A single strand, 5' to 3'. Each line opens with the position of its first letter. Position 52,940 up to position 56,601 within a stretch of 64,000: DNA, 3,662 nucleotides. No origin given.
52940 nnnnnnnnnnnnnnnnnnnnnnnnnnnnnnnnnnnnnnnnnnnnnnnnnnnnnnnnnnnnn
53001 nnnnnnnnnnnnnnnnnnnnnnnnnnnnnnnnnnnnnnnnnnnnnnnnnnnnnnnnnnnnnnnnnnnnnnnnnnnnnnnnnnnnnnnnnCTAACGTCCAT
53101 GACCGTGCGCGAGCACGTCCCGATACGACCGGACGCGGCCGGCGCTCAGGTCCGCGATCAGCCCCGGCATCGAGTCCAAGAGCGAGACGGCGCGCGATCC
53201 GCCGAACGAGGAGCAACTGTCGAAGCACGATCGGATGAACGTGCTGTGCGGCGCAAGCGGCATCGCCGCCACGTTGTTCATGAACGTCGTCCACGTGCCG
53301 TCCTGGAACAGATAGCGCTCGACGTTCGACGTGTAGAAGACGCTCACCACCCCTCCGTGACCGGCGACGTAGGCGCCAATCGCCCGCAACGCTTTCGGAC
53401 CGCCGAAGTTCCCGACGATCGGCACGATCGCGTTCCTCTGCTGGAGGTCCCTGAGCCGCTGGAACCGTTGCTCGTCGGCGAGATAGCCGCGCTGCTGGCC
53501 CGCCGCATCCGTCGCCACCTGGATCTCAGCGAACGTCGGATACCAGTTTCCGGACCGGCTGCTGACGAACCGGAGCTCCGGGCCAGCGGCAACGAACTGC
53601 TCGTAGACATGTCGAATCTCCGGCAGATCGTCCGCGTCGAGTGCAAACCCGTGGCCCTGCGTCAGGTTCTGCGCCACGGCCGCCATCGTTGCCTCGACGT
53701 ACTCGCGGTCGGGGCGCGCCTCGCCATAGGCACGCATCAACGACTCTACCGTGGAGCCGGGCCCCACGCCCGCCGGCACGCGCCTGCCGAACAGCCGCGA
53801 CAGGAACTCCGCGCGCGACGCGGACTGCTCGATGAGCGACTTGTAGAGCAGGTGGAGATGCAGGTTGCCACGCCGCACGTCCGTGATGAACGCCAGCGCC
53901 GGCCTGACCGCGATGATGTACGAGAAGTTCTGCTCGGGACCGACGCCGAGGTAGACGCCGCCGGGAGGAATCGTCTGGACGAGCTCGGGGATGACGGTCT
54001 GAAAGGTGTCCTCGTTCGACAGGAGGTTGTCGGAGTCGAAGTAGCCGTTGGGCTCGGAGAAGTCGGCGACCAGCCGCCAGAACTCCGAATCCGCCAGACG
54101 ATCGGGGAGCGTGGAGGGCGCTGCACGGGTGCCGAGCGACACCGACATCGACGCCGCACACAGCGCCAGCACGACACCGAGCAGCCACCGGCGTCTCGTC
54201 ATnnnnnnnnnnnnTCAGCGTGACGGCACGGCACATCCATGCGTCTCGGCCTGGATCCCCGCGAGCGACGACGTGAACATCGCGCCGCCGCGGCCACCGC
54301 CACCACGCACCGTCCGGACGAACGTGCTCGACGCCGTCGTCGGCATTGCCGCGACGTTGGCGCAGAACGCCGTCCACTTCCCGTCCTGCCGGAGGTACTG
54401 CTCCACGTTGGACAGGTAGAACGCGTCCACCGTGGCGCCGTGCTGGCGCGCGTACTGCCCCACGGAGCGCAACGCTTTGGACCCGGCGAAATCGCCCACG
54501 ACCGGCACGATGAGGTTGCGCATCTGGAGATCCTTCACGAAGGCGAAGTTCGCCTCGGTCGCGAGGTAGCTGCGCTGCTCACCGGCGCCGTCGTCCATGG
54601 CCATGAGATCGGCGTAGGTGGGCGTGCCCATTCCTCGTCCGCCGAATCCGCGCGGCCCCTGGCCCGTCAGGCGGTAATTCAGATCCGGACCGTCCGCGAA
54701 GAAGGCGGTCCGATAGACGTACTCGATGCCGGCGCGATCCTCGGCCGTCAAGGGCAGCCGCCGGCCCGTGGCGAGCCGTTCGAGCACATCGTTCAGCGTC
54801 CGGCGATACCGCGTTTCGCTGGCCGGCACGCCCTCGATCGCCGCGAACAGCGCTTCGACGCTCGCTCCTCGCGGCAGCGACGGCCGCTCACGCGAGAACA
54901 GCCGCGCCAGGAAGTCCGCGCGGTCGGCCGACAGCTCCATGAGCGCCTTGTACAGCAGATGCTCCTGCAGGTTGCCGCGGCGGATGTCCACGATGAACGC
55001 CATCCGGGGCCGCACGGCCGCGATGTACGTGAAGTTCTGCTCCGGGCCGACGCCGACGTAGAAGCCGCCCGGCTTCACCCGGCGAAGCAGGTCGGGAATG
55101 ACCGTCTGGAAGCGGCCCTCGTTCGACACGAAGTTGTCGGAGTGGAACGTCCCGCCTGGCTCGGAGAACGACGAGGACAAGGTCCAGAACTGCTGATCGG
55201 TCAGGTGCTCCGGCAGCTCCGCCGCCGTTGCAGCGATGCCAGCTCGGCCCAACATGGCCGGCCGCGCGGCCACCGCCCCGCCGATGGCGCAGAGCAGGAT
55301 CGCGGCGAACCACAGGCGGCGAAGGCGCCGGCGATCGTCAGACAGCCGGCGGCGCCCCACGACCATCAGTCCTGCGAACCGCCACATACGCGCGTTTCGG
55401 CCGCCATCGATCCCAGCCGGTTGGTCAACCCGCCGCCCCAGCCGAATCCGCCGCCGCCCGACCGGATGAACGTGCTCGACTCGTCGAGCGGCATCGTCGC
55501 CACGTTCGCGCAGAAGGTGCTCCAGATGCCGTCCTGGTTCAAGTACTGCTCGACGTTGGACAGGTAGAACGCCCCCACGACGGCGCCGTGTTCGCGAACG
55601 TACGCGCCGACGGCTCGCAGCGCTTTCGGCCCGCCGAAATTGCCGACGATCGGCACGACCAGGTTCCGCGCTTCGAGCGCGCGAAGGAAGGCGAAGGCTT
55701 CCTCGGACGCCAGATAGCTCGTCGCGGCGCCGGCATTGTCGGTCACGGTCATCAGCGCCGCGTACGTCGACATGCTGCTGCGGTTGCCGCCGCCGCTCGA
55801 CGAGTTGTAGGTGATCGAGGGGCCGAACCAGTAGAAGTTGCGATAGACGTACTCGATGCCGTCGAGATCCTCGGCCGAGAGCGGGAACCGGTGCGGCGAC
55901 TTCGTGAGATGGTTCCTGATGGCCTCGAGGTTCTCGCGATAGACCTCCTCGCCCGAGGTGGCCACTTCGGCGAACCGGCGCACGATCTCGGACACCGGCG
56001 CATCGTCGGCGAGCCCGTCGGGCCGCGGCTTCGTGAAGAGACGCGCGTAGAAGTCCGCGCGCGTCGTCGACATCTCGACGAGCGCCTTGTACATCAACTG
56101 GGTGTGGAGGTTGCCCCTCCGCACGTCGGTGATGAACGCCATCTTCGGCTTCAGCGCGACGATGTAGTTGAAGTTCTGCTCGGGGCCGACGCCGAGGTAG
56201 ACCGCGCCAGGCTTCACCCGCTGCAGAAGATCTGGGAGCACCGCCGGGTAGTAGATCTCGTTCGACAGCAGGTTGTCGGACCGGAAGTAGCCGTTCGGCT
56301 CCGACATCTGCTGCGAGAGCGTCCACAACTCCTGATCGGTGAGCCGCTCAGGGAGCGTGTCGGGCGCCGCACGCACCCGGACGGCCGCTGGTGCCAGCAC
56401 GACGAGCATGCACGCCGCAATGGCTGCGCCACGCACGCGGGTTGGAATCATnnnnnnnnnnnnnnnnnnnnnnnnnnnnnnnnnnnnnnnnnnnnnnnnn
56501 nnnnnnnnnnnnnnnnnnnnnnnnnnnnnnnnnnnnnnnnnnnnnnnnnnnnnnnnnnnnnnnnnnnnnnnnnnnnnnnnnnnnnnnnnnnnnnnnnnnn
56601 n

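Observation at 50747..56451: Five tandem paralogs define a family with Rossmann/methyltransferase-like motif order behind signal-like N-termini, in two C-terminal classes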

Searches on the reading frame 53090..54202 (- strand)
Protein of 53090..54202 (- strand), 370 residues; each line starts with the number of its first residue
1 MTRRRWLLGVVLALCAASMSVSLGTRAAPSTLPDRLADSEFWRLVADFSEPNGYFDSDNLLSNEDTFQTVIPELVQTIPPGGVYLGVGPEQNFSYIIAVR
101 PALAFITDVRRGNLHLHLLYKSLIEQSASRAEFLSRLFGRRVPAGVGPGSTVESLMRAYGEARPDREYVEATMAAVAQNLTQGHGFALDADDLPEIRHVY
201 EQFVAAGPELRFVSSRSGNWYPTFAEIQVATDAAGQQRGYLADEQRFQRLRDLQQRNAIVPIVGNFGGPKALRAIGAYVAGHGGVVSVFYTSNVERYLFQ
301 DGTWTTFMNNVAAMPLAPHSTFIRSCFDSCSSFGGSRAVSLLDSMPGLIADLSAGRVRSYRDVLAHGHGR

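Call 3: search_protein_families(library=pfam, proteins=[window:53090-54202:-], max_evalue=0.1)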
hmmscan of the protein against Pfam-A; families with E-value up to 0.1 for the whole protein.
window:53090-54202:- (370 aa): 1 family
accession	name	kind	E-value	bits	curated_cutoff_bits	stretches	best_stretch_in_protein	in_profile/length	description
PF25046.1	DUF7790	-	1.5e-27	97.1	23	1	62-326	4-214/272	Domain of unknown function (DUF7790)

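Call 4: search_protein_families(library=ncbifam, proteins=[window:53090-54202:-], max_evalue=0.1)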
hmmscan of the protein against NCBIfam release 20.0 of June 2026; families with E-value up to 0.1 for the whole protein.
window:53090-54202:- (370 aa): 1 family
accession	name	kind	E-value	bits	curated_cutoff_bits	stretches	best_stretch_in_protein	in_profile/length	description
NF047518.1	LIC_10091_fam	equivalog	1.2e-11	44.3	350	2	237-334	170-264/325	LIC_10091 family lipoprotein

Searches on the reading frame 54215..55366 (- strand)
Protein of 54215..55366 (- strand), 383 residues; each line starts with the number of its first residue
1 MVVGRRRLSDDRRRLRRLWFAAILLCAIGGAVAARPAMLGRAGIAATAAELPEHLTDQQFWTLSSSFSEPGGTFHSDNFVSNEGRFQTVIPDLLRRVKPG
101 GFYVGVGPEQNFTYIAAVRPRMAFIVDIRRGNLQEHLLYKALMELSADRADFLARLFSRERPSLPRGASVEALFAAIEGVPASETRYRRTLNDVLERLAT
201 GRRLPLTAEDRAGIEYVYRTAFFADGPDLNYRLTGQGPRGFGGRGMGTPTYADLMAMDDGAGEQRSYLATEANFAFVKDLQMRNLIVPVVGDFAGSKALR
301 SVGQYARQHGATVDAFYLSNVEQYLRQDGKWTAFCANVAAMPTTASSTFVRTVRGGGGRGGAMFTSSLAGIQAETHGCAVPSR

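Call 3: search_protein_families(library=pfam, proteins=[window:54215-55330:-], max_evalue=0.1)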
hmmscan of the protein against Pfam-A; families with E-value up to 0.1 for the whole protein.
window:54215-55330:- (371 aa): 1 family
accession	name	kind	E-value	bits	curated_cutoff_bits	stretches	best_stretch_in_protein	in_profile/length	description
PF25046.1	DUF7790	-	2e-34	119.7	23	2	247-343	123-216/272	Domain of unknown function (DUF7790)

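Call 4: search_protein_families(library=ncbifam, proteins=[window:54215-55330:-], max_evalue=0.1)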
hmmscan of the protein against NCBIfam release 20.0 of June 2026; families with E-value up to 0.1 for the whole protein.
window:54215-55330:- (371 aa): 1 family
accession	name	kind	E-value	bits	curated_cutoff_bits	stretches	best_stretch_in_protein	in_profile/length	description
NF047518.1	LIC_10091_fam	equivalog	1.1e-17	64.1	350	2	253-343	171-258/325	LIC_10091 family lipoprotein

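Call 9: find_homologous_proteins(query=window:54215-55366:-)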
Query window:54215-55366:- (383 aa): 7998 proteins with E <= 0.001 among 8000 candidates; the best 120 are listed.
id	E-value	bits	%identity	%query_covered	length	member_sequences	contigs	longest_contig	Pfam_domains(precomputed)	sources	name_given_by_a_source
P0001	1.2e-250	849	100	99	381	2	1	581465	PF25046.2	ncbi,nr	ncbi:MAG: hypothetical protein IT184_11250 [Acidobacteria bacterium]|nr:hypothetical protein [Acidob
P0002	1.1e-165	569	75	89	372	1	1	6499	PF25046.2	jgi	-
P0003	5.2e-160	551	72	90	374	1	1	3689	PF25046.2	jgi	jgi:hypothetical protein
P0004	2.5e-154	532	68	92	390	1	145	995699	PF25046.2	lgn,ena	-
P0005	3.2e-151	522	70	85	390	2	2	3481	PF25046.2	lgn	-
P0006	5.2e-149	515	65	94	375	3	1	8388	PF25046.2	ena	-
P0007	1.9e-148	513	69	87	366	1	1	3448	PF25046.2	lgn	-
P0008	2.9e-145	502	65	93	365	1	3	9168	PF25046.2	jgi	jgi:hypothetical protein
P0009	6.7e-145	501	68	89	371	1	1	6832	PF25046.2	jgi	jgi:hypothetical protein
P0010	1.4e-142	493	67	89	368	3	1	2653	PF25046.2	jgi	jgi:hypothetical protein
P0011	3.8e-141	489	66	90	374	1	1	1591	PF25046.2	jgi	jgi:hypothetical protein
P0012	4.1e-141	489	64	91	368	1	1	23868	PF25046.2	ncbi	ncbi:MAG: hypothetical protein ABI634_13915 [Acidobacteriota bacterium]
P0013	6.1e-141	488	62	96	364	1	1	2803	PF25046.2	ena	-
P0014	1.5e-139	483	64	94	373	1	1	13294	PF25046.2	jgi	jgi:hypothetical protein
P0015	3.6e-139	482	62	95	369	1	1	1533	PF25046.2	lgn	-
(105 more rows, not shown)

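Call 30: find_encoding_contigs(protein=P0001, flank=10000, max_places=2)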
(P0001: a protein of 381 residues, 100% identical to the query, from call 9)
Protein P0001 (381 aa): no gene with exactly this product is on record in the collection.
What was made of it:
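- Tried and rejected: It was not on record (call 30).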

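Call 31: find_encoding_contigs(protein=P0004, flank=10000, max_places=3)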
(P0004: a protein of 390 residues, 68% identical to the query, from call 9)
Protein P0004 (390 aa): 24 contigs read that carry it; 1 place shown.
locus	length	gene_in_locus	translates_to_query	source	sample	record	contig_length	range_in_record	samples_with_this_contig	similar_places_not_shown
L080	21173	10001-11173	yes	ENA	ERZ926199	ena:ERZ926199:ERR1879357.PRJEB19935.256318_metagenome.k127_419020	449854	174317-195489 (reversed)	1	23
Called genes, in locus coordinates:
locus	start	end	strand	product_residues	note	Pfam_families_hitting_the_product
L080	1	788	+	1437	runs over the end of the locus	PF04563:RNA_pol_Rpb2_1, PF04561:RNA_pol_Rpb2_2, PF04565:RNA_pol_Rpb2_3, PF10385:RNA_pol_Rpb2_45, PF00562:RNA_pol_Rpb2_6, PF04560:RNA_pol_Rpb2_7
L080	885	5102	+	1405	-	PF04997:RNA_pol_Rpb1_1, PF00623:RNA_pol_Rpb1_2, PF04983:RNA_pol_Rpb1_3, PF05000:RNA_pol_Rpb1_4, PF04998:RNA_pol_Rpb1_5, PF21668:RPOC_hybrid (faint)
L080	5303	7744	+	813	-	PF01564:Spermine_synth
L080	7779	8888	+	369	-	PF25046:DUF7790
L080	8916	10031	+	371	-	PF25046:DUF7790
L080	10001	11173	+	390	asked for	PF25046:DUF7790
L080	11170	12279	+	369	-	PF25046:DUF7790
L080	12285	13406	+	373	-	PF25046:DUF7790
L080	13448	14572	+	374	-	PF25046:DUF7790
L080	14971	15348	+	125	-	PF00164:Ribosom_S12_S23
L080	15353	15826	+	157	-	PF00177:Ribosomal_S7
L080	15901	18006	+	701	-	PF00009:GTP_EFTU, PF22042:EF-G_D2, PF03144:GTP_EFTU_D2, PF14492:EFG_III, PF16658:RF3_C (weak), PF03764:EFG_IV, PF00679:EFG_C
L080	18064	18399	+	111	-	PF00338:Ribosomal_S10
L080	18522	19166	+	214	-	PF00297:Ribosomal_L3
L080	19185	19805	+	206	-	PF00573:Ribosomal_L4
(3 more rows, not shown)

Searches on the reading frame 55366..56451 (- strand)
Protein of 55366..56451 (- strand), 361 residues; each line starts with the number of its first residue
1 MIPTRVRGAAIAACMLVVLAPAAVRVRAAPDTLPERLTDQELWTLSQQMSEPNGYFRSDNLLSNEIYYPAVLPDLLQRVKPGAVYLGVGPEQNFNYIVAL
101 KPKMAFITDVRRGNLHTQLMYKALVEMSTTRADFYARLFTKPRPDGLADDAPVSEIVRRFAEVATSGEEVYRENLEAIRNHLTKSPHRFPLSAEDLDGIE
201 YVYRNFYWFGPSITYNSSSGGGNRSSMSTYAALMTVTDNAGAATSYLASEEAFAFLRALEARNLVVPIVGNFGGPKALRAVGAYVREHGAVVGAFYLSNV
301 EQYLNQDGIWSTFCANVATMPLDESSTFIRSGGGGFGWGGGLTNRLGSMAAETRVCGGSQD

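Call 3: search_protein_families(library=pfam, proteins=[window:55366-56451:-], max_evalue=0.1)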
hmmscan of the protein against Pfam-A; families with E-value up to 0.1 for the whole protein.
window:55366-56451:- (361 aa): 1 family
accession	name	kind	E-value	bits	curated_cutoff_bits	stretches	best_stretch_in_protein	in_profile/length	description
PF25046.1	DUF7790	-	8.1e-28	98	23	2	231-332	116-214/272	Domain of unknown function (DUF7790)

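Call 4: search_protein_families(library=ncbifam, proteins=[window:55366-56451:-], max_evalue=0.1)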
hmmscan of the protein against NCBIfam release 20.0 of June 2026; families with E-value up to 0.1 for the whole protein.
window:55366-56451:- (361 aa): 1 family
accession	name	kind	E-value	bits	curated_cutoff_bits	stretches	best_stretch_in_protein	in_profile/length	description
NF047518.1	LIC_10091_fam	equivalog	4.2e-13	49.1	350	2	243-331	170-255/325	LIC_10091 family lipoprotein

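Call 42: search_protein_representatives(alignment_id=A1)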
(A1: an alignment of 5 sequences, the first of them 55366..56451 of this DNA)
Query: 5 sequences, 379 profile positions. Proteins with E-value up to 0.001 (for the whole library): 4169; up to 1e-10: 2935; up to 1e-30: 1425. The best 150 are listed.
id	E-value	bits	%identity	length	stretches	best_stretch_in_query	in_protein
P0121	3.7e-143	493.6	-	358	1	14-366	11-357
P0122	4.6e-140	483.4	-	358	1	31-364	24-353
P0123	5.1e-138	476.7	-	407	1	10-349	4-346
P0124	3.6e-137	473.9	-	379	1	8-378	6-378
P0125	1.3e-135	468.8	-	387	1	8-338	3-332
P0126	3.0e-135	467.6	-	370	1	10-377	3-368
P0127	1.5e-134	465.3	-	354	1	5-364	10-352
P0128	2.2e-134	464.8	-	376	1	6-379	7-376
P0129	1.9e-133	461.7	-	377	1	16-367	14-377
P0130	2.2e-131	454.9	-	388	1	9-378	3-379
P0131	2.9e-131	454.5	-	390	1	27-376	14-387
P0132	5.7e-130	450.2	-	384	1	12-377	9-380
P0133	6.1e-130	450.1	-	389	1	4-376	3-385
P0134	2.7e-129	448.0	-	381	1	8-377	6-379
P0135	2.8e-128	444.6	-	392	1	23-378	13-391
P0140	9.3e-125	433.1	-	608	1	15-311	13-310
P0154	2.3e-120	418.6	-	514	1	36-377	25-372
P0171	5.6e-116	404.2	-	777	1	12-370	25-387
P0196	5.2e-110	384.5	-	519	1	10-343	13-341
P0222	6.0e-105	367.9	-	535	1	11-343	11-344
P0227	6.0e-104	364.6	-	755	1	6-340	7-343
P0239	5.6e-101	354.8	-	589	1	44-375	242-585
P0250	2.1e-99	349.6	-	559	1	26-355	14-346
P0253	1.0e-98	347.3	-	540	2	14-227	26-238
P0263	2.4e-96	339.5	-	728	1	16-339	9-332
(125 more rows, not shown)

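Call 43: search_protein_families(library=pfam, proteins=[P0171, P0227, P0263, P0140, P0239, P0222, P0250, P0253, P0196, P0154], max_evalue=0.01)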
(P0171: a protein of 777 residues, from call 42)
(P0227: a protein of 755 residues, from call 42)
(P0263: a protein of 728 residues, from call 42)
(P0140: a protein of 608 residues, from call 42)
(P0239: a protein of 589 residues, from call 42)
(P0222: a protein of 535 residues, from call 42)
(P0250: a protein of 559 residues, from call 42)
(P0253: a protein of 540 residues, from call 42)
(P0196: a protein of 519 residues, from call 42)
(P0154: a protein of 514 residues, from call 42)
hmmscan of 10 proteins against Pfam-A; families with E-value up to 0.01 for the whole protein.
P0171 (777 aa): 1 family
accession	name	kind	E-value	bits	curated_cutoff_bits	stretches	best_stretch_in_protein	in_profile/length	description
PF25046.1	DUF7790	-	2.3e-25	89.9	23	2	95-155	18-75/272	Domain of unknown function (DUF7790)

P0227 (755 aa): 1 family
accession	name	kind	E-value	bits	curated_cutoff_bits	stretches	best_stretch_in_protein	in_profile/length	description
PF25046.1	DUF7790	-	5.8e-29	101.7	23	2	65-149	2-84/272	Domain of unknown function (DUF7790)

P0263 (728 aa): 1 family
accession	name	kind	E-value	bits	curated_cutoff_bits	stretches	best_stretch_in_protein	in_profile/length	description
PF25046.1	DUF7790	-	4.9e-27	95.4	23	2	229-333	119-216/272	Domain of unknown function (DUF7790)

P0140 (608 aa): 1 family
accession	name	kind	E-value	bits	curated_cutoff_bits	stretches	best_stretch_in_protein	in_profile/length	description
PF25046.1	DUF7790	-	7.7e-26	91.5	23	2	66-143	2-76/272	Domain of unknown function (DUF7790)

P0239 (589 aa): 1 family
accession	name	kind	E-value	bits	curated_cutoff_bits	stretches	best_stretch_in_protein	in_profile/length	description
PF25046.1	DUF7790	-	1.3e-34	120.3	23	2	441-547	119-218/272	Domain of unknown function (DUF7790)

P0222 (535 aa): 4 families
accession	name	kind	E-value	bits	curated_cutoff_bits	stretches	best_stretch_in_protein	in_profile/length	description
PF25046.1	DUF7790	-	6.5e-31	108.2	23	2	247-342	126-217/272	Domain of unknown function (DUF7790)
PF13620.12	CarboxypepD_reg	-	1.5e-18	67.3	32.3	1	397-473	1-80/82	Carboxypeptidase regulatory-like domain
PF13715.12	CarbopepD_reg_2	-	1.7e-12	47.7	32.2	1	398-485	1-87/88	CarboxypepD_reg-like domain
PF14686.12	fn3_3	-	0.00083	19.5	24.4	1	426-470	30-75/75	Polysaccharide lyase family 4, domain II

P0250 (559 aa): 2 families
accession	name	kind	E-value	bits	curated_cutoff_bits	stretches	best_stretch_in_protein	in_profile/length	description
PF25046.1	DUF7790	-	5.3e-25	88.8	23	2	55-130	3-76/272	Domain of unknown function (DUF7790)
PF16142.10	DUF4850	-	4.6e-09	36.5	22.5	1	414-550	53-184/184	Domain of unknown function (DUF4850)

P0253 (540 aa): 1 family
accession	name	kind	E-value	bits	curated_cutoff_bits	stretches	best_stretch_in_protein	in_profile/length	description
PF25046.1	DUF7790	-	9.2e-27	94.5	23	2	324-426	121-215/272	Domain of unknown function (DUF7790)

P0196 (519 aa): 5 families
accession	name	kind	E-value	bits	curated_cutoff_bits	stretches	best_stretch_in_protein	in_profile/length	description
PF25046.1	DUF7790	-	4.8e-32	111.9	23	2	241-339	122-217/272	Domain of unknown function (DUF7790)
PF13620.12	CarboxypepD_reg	-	1.1e-13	51.7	32.3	1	376-452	1-80/82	Carboxypeptidase regulatory-like domain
PF13715.12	CarbopepD_reg_2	-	9.8e-10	38.8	32.2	1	378-434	2-58/88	CarboxypepD_reg-like domain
PF14686.12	fn3_3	-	1.6e-06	28.3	24.4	1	407-445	32-71/75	Polysaccharide lyase family 4, domain II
PF09430.16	EMC7_beta-sandw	-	0.0031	18.1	26.6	1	401-431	20-50/122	ER membrane protein complex subunit 7, beta-sandwich domain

P0154 (514 aa): 2 families
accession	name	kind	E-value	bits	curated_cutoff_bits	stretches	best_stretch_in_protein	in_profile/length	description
PF25046.1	DUF7790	-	7.9e-30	104.6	23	2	228-333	122-220/272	Domain of unknown function (DUF7790)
PF00041.27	fn3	-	0.0073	16.9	25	0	404-480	2-69/84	Fibronectin type III domain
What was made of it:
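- Some homologs are fused to CarboxypepD_reg, fn3 or DUF4850 domains (call 43). Fusions to extracytoplasmic domains (call 43).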
